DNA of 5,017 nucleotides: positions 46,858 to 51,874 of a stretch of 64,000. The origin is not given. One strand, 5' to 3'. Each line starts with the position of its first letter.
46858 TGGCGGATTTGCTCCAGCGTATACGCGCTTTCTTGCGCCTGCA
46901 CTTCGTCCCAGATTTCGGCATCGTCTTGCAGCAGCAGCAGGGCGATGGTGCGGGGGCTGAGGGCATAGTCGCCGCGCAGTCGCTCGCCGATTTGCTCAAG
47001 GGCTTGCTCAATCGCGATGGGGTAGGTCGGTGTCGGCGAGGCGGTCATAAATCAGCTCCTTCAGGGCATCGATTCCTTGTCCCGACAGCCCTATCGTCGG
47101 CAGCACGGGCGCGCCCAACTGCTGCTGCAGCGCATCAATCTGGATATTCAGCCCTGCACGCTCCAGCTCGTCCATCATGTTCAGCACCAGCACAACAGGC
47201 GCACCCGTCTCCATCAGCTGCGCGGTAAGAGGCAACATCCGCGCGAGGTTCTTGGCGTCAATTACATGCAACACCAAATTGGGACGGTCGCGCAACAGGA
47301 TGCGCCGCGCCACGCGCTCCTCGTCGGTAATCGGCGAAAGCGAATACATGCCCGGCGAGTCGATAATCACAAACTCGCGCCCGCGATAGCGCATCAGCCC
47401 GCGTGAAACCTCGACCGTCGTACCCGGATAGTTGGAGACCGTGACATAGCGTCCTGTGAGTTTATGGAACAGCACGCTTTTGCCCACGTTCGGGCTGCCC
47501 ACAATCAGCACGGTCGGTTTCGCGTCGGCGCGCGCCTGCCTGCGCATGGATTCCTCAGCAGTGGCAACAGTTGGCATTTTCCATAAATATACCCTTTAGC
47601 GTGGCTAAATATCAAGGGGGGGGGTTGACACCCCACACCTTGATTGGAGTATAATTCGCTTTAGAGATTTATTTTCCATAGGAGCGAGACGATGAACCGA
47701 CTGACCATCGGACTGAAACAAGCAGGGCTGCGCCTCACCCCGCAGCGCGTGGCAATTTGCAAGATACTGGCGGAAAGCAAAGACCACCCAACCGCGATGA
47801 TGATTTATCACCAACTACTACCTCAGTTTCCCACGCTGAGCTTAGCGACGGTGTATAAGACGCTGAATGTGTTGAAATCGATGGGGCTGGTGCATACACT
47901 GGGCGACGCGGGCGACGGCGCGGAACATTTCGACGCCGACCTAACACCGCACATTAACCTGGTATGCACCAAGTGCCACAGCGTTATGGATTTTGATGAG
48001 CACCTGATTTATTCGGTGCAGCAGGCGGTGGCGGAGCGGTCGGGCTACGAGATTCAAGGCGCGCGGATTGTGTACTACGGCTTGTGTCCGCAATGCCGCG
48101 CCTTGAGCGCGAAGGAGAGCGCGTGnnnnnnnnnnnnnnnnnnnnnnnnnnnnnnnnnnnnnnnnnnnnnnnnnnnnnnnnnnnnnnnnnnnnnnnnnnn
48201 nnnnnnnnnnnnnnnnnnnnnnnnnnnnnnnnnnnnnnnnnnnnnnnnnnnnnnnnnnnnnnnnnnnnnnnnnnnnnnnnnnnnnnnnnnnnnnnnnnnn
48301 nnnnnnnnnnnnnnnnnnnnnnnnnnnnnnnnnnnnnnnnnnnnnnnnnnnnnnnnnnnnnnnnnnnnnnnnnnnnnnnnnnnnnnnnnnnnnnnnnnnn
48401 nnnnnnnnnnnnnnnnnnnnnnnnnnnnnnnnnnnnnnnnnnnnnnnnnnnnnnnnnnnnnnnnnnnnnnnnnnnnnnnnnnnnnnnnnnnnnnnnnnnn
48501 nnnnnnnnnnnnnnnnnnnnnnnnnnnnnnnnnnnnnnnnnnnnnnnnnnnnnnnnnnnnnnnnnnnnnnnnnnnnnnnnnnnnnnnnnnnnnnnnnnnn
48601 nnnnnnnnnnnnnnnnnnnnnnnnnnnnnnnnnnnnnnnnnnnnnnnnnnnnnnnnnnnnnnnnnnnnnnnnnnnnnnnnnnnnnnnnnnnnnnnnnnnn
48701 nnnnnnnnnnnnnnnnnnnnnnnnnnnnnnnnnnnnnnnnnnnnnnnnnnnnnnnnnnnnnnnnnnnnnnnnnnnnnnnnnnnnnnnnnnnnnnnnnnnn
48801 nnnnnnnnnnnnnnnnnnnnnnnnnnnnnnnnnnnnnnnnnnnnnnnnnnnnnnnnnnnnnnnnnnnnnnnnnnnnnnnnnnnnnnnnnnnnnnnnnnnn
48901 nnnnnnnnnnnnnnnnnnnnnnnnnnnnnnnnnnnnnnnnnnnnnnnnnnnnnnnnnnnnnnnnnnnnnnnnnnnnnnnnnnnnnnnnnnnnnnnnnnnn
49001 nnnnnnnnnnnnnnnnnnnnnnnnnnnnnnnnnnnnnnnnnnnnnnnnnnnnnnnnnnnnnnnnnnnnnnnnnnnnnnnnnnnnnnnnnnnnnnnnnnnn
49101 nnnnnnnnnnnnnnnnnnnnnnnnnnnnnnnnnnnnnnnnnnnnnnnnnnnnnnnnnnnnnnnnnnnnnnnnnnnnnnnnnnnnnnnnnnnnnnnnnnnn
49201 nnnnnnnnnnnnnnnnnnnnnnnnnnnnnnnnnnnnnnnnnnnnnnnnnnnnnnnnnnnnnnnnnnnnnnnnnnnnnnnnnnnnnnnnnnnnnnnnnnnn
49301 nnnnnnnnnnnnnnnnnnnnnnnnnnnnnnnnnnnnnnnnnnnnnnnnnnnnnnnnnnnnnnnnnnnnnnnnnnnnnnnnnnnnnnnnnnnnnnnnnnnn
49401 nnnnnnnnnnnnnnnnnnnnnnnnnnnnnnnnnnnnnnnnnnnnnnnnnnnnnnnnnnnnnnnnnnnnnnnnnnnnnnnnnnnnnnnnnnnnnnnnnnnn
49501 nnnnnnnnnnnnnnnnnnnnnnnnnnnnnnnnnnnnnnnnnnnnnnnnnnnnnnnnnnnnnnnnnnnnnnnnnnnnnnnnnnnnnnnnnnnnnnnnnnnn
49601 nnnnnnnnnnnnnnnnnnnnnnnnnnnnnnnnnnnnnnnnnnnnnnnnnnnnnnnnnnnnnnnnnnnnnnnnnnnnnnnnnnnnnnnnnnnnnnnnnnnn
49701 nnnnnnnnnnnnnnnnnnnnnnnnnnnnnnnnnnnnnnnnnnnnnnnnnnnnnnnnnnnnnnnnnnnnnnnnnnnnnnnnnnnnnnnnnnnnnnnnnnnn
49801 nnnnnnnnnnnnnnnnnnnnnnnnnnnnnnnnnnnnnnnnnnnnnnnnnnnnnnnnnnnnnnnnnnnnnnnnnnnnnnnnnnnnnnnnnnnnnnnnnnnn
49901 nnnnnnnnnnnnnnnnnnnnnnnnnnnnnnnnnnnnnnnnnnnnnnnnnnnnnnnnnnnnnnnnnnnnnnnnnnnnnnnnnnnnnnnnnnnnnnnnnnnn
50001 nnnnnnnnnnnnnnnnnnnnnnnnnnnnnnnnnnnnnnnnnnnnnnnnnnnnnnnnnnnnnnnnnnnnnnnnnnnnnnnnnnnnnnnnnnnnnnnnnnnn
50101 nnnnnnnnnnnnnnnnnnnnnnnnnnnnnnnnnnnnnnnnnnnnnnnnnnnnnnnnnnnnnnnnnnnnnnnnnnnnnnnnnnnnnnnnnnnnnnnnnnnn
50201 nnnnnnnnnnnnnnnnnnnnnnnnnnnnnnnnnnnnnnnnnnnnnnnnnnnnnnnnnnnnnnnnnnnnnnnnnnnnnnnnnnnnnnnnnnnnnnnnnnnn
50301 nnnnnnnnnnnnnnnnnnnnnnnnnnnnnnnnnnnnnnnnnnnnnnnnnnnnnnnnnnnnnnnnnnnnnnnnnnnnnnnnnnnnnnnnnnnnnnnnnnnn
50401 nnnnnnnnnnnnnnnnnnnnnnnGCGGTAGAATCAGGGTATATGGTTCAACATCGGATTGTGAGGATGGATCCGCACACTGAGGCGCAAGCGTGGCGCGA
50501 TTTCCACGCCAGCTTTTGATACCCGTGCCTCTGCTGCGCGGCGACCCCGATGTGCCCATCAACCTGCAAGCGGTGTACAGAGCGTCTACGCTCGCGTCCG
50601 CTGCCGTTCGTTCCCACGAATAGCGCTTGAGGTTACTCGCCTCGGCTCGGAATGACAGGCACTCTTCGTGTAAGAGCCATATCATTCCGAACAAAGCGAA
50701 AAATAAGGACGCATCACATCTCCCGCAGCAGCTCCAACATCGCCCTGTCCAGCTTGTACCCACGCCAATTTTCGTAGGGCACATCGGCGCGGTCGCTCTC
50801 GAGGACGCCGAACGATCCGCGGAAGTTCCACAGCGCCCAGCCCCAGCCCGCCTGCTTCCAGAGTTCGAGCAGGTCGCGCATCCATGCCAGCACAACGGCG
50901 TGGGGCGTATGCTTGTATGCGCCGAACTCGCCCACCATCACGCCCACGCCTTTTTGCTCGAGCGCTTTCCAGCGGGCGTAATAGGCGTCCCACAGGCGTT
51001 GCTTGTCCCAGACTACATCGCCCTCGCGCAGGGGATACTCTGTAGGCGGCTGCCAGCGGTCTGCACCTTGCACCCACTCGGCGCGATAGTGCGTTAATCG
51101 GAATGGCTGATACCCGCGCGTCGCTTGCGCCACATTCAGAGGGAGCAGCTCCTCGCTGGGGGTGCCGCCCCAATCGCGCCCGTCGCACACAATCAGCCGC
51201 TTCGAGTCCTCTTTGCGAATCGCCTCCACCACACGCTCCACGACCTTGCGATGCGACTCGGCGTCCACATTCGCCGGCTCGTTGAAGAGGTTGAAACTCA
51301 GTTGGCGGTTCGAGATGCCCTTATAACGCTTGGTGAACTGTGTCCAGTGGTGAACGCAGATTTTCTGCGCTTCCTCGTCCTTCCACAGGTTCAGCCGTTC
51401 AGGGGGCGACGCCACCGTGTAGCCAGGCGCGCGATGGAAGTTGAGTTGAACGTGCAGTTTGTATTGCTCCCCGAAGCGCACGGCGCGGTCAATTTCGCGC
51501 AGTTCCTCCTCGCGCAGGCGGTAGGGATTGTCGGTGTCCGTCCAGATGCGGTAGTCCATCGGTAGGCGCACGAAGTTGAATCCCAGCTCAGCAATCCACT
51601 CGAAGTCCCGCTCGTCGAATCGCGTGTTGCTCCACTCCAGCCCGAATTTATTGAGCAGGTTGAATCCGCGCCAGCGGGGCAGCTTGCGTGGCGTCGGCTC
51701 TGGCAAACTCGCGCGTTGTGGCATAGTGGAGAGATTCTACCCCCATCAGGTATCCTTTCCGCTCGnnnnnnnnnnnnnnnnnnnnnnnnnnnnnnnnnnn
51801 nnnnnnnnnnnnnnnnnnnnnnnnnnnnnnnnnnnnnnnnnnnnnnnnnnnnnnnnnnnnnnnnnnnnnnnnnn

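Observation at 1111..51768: Widespread leaderless-type gene starts: a GGTAnnnT -10 box sits 6-10 nt upstream of the start codon with no Shine-Dalgarno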

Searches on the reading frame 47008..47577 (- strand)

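Call 39: search_protein_families(library=pfam, proteins=[window:47008-47577:-], max_evalue=0.00001)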
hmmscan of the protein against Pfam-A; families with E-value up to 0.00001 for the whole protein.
window:47008-47577:- (189 aa): 5 families
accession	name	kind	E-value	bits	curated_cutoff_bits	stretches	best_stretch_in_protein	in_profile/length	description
PF02421.24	FeoB_N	-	8.2e-57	191.5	27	1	22-175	2-155/156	Ferrous iron transport protein B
PF01926.29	MMR_HSR1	-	1.2e-22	80.6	21.9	1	22-133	1-112/113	50S ribosome-binding GTPase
PF03193.22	RsgA_GTPase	-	7.9e-07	29.5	30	0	107-179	38-107/174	RsgA GTPase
PF09439.16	SRPRB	-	1.7e-06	28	25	1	20-115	3-89/178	Signal recognition particle receptor beta subunit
PF00009.33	GTP_EFTU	-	8.9e-06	25.8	26.5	0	52-179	54-185/188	Elongation factor Tu GTP binding domain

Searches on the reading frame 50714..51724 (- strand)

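Call 39: search_protein_families(library=pfam, proteins=[window:50714-51724:-], max_evalue=0.00001)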
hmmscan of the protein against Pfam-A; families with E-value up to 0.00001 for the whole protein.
window:50714-51724:- (336 aa): 1 family
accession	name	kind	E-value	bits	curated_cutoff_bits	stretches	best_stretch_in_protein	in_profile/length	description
PF00150.24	Cellulase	-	5.4e-27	95.4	23.5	1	18-301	10-268/272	Cellulase (glycosyl hydrolase family 5)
